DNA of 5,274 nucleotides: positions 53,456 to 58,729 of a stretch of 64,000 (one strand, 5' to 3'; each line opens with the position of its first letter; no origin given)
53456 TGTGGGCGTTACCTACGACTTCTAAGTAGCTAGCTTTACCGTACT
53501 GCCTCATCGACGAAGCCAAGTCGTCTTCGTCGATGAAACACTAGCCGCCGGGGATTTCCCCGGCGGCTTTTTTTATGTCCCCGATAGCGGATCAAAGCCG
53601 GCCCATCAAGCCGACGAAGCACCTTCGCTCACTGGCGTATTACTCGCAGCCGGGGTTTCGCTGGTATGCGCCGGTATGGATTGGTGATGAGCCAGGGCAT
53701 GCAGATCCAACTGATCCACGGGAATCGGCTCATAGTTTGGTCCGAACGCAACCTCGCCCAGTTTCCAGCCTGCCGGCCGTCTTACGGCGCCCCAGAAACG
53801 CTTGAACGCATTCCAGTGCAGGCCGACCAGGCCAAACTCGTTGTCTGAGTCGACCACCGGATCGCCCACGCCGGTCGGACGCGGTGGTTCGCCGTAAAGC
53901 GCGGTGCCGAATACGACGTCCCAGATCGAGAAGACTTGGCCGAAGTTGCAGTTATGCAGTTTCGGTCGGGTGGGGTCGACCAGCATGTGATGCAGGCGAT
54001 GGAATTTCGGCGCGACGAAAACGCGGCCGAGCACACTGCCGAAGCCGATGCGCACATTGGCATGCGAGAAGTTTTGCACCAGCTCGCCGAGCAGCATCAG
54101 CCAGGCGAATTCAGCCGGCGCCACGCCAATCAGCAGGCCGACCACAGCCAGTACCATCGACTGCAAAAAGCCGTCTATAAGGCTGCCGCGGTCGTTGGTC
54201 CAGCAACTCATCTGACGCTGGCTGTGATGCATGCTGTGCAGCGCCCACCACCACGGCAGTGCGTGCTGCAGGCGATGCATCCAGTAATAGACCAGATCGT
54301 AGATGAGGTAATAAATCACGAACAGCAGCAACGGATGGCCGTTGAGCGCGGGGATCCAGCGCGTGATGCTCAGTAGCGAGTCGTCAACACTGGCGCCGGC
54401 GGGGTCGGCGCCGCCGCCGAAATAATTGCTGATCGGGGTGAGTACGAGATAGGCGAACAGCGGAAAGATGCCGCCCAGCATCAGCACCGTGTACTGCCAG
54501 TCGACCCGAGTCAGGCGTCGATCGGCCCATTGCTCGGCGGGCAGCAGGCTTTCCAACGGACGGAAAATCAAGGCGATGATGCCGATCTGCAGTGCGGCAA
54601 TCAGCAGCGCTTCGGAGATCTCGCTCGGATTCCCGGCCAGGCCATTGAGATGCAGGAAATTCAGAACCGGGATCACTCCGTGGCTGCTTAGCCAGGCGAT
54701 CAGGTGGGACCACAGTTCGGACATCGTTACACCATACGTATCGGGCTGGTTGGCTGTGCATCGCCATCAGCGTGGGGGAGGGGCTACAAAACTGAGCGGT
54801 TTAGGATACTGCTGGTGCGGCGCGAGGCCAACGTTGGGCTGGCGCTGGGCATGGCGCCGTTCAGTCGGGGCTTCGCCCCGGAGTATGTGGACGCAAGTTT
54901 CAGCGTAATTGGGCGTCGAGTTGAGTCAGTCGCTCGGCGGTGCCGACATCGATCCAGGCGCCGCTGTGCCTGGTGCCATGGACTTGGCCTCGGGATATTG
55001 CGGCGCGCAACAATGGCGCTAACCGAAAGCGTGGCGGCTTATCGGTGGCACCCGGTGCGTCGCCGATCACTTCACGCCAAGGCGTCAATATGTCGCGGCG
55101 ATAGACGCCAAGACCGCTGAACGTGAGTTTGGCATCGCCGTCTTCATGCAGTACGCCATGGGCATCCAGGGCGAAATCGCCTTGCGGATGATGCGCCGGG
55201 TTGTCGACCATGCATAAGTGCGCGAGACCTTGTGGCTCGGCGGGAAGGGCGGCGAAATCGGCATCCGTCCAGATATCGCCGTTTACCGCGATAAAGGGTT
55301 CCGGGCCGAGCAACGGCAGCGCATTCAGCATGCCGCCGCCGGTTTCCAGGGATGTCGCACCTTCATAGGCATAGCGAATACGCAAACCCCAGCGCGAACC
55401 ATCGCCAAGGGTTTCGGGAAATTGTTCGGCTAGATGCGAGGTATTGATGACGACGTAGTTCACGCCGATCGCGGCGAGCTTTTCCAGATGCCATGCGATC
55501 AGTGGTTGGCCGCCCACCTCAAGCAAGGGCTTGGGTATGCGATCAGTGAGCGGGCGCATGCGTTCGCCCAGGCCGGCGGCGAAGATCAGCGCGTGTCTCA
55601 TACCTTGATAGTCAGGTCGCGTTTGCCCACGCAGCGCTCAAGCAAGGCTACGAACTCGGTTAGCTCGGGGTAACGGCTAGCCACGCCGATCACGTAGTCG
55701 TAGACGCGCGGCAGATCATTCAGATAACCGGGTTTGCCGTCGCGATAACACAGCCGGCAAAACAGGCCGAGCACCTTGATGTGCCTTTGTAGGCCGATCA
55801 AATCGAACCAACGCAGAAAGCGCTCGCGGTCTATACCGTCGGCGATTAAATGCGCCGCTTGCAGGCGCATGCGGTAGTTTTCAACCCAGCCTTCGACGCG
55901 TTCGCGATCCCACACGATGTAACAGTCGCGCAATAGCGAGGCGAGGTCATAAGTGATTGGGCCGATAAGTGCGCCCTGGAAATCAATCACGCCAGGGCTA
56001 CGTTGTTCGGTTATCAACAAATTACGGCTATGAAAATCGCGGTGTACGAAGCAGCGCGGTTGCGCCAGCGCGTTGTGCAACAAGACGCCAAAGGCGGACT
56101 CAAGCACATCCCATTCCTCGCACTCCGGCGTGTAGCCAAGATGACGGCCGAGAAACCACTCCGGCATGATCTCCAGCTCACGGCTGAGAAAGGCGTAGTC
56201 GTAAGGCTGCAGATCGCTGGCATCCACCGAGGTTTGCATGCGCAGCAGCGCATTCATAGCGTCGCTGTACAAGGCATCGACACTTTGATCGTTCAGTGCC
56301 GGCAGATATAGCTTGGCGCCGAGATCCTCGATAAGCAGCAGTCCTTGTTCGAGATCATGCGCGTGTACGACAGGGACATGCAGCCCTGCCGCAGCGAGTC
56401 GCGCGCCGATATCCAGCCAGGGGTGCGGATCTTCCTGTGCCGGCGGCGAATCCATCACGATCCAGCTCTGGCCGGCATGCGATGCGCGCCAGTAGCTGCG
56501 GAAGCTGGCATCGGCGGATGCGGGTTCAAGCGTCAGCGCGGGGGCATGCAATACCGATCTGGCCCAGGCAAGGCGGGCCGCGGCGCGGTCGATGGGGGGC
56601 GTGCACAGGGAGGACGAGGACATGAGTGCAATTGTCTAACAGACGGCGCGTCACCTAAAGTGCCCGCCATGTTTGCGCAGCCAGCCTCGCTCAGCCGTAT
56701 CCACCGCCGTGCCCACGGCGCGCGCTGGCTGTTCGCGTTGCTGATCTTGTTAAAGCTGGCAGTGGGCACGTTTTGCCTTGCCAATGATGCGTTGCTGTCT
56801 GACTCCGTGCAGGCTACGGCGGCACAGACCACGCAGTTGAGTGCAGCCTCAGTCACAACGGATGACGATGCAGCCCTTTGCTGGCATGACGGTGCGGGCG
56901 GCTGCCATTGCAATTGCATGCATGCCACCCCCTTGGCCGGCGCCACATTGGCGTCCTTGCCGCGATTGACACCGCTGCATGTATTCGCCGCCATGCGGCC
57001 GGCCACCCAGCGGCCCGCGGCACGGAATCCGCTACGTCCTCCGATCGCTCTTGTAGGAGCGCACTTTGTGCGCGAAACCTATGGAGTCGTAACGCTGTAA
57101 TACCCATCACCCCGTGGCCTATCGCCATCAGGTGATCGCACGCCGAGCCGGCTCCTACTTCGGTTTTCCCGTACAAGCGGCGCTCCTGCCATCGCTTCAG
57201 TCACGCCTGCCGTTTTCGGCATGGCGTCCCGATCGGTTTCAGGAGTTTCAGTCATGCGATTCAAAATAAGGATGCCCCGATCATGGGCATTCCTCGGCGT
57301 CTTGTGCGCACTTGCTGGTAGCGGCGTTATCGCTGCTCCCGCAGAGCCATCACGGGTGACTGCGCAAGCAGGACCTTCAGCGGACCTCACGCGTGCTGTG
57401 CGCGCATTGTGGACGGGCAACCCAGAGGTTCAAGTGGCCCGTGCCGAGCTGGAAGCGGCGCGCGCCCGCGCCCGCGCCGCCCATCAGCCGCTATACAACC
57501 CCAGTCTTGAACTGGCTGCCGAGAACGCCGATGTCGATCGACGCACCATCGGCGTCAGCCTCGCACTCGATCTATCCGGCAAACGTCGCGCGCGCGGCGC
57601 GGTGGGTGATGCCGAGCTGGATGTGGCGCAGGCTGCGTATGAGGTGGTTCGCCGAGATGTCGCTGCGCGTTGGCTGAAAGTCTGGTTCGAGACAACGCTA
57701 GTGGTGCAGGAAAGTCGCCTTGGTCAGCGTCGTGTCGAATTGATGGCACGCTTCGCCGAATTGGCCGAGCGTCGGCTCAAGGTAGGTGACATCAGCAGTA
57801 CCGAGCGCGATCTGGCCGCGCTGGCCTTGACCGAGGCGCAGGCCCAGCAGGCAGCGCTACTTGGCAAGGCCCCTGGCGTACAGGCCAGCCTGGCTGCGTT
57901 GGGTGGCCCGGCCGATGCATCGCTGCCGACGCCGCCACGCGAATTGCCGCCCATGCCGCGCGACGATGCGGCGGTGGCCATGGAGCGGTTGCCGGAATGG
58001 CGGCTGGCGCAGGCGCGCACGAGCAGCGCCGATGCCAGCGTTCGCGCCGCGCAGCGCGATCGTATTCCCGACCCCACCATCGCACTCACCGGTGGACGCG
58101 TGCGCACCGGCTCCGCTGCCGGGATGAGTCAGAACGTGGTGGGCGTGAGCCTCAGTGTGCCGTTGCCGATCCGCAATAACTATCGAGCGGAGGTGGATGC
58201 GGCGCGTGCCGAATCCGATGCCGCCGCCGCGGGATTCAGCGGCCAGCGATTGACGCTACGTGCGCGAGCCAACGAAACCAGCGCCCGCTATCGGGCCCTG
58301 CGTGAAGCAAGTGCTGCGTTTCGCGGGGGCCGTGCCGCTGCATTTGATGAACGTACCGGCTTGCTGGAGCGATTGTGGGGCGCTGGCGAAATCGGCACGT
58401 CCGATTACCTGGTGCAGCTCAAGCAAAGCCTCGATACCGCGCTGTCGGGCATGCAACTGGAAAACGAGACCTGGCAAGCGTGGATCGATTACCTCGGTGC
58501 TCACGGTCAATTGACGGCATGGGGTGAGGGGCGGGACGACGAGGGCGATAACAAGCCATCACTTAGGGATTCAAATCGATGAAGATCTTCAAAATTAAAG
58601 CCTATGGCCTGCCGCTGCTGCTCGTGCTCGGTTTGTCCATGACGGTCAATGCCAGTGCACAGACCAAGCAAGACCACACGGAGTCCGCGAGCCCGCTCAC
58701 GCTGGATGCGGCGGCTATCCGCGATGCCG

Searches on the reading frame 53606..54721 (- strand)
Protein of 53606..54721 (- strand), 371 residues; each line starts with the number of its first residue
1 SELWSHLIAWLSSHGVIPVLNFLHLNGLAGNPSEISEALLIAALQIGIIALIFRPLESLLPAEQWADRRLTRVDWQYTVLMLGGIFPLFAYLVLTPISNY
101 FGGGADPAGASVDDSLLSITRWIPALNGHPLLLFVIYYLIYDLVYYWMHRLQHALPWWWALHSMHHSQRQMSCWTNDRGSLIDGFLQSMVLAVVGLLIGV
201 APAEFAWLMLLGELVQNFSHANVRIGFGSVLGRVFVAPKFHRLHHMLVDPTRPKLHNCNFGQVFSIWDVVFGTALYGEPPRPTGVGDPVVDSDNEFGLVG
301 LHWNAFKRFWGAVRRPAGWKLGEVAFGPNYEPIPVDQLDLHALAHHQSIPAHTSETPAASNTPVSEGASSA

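Call 47: search_protein_families(library=ncbifam, proteins=[window:53606-54721:-])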
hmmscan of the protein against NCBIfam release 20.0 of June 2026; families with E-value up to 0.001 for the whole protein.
window:53606-54721:- (371 aa): 1 family
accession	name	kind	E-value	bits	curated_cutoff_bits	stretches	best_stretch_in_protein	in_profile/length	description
NF052566.1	OrLpdHdlsOlsERhiz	equivalog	2.6e-17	63.1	475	1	129-283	113-261/293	ornithine lipid hydroxylase OlsE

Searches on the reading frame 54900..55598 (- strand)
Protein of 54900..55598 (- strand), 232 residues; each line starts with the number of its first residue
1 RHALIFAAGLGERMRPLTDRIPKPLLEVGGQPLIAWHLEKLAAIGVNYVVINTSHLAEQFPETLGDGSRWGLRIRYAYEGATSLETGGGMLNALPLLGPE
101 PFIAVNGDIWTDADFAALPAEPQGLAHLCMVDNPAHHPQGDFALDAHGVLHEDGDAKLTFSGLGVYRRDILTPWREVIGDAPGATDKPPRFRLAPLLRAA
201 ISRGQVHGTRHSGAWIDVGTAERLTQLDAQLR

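Call 47: search_protein_families(library=ncbifam, proteins=[window:54900-55598:-])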
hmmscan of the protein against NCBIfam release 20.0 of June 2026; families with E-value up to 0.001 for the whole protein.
window:54900-55598:- (232 aa): 27 families (the best 25 are shown)
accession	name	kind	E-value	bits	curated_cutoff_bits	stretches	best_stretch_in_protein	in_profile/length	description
NF045761.1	NAMPUrTaseMurU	equivalog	8.2e-82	274.4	250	1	2-229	2-225/226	N-acetylmuramate alpha-1-phosphate uridylyltransferase MurU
NF045697.1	MurNAcPUrMurU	equivalog_domain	6.9e-30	104.2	370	1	4-231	1-228/229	N-acetylmuramate alpha-1-phosphate uridylyltransferase MurU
NF052502.1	man1P_GTase_Rv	exception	2.1e-26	92.7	440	1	2-118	2-117/352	mannose-1-phosphate guanylyltransferase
TIGR03992.1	Arch_glmU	subfamily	9.7e-22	77.4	292.1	1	2-220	2-216/393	bifunctional sugar-1-phosphate nucleotidylyltransferase/acetyltransferase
TIGR01208.1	rmlA_long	equivalog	9.3e-16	57.6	320.25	1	3-108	2-107/353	glucose-1-phosphate thymidylyltransferase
NF041313.1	UDPGP_AglF_Halo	equivalog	4.9e-14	52.3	400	1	2-113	2-110/234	UTP--glucose-1-phosphate uridylyltransferase AglF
NF049965.1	GlMnHpPGnyltfHddC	equivalog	3.2e-13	49.8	300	1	2-120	2-117/221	D-glycero-D-manno-heptose 1-phosphate guanosyltransferase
TIGR01207.1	rmlA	equivalog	3.3e-11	42.8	360.65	1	4-78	3-78/286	glucose-1-phosphate thymidylyltransferase RfbA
NF012024.0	PRK15480.1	equivalog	2.5e-09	36.7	588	1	1-78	4-82/292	glucose-1-phosphate thymidylyltransferase RfbA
NF041173.1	Sug_nt_acttase_Thmprot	equivalog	3.1e-09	36.3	600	1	3-135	3-133/405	bifunctional sugar-1-phosphate nucleotidylyltransferase/acetyltransferase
TIGR01099.1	galU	equivalog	2.2e-07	30.7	326.8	1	1-54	2-55/261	UTP--glucose-1-phosphate uridylyltransferase GalU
NF041135.1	IPPtranDIPPsyn_Thcocales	equivalog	5.9e-07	28.8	580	1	2-60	2-57/419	bifunctional L-myo-inositol-1-phosphate cytidylyltransferase/CDP-L-myo-inositol myo-inositolphosphotransferase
TIGR01105.1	galF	equivalog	1.2e-06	27.9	659.2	1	3-54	6-57/297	GalU regulator GalF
NF007516.0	PRK10122.1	equivalog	2e-06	27.2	534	1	3-53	6-56/297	UTP--glucose-1-phosphate uridylyltransferase GalF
TIGR02623.1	G1P_cyt_trans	equivalog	3.9e-06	26.5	300.25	1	3-52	3-52/255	glucose-1-phosphate cytidylyltransferase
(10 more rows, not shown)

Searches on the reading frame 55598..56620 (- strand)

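Call 47: search_protein_families(library=ncbifam, proteins=[window:55598-56620:-])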
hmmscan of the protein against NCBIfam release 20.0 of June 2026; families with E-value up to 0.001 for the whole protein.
window:55598-56620:- (340 aa): 7 families
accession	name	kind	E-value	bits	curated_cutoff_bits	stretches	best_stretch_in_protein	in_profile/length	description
NF045759.1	NamurgluKinAmgK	equivalog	5e-77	259.2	550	1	12-332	3-324/324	N-acetylmuramate/N-acetylglucosamine kinase AmgK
NF045698.1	MurGlcNAcKinAmgK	equivalog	6.6e-32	111.1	500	1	72-332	88-355/360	N-acetylmuramate/N-acetylglucosamine kinase AmgK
TIGR01767.2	MTRK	equivalog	6.4e-06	25.5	275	1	180-236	217-272/401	S-methyl-5-thioribose kinase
TIGR02906.1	spore_CotS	subfamily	7.7e-06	25.1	172.7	1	186-250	185-251/314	CotS family spore coat protein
NF012171.0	APH_6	equivalog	4e-05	23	325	1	191-272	158-237/270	APH(6)-I family aminoglycoside O-phosphotransferase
NF003558.0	PRK05231.1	equivalog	0.00035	19.7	271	1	184-241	182-244/322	homoserine kinase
NF000132.2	APH_2pp_Ig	exception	0.0008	18.8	620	0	189-234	193-237/306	aminoglycoside O-phosphotransferase APH(2'')-Ig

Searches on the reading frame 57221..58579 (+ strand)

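Call 26: search_protein_families(library=pfam, proteins=[window:57221-58579:+])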
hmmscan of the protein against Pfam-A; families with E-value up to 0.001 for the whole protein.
window:57221-58579:+ (453 aa): 1 family
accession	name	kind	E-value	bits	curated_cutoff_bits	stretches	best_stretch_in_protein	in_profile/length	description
PF02321.23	OEP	-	2.7e-24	86.5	22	2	66-212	11-170/187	Outer membrane efflux protein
